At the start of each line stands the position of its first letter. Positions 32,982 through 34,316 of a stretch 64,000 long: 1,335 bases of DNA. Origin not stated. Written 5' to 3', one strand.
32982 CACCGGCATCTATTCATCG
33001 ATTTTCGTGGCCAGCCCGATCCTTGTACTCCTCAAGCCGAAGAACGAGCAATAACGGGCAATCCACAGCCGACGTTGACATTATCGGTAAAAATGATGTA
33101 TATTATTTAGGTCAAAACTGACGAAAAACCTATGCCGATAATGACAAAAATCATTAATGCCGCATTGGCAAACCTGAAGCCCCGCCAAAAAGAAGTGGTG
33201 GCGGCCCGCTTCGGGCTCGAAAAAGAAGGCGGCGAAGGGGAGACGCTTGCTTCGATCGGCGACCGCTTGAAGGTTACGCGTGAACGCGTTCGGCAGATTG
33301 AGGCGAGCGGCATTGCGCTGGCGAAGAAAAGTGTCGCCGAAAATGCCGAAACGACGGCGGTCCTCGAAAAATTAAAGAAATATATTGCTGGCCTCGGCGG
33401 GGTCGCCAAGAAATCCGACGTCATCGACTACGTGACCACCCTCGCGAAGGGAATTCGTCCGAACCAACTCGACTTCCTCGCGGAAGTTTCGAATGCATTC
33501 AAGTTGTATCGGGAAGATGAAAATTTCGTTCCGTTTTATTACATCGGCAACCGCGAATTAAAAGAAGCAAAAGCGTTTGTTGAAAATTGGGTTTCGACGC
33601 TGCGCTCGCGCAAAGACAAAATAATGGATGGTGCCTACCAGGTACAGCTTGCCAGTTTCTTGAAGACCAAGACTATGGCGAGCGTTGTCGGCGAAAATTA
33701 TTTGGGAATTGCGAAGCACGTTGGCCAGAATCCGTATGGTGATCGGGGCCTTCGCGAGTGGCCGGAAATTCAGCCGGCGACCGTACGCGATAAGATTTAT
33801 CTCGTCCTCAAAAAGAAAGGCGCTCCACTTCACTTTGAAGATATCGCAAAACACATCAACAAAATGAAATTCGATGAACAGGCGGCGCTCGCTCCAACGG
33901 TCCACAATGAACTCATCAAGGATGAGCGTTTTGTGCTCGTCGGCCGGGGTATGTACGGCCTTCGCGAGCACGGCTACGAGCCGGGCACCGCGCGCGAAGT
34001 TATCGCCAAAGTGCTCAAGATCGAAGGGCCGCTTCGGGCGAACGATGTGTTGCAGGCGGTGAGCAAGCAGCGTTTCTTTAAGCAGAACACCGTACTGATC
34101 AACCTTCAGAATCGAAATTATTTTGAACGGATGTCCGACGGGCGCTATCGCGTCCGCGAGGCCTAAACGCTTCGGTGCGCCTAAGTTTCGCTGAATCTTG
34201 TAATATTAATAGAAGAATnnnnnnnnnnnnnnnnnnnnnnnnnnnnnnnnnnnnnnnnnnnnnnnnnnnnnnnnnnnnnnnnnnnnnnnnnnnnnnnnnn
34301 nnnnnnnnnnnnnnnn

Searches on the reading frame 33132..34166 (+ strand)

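Call 67: search_protein_families(library=pfam, proteins=[window:33132-34166:+], max_evalue=0.00001)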
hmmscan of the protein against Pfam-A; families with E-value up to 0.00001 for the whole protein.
window:33132-34166:+ (344 aa): 2 families
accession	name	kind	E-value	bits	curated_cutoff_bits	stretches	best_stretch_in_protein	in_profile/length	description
PF04545.22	Sigma70_r4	-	1.1e-13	50.8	24.1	1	11-60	1-44/50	Sigma-70, region 4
PF05066.19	HARE-HTH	-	1.3e-08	35.5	25.9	1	217-279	2-70/71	HB1, ASXL, restriction endonuclease HTH domain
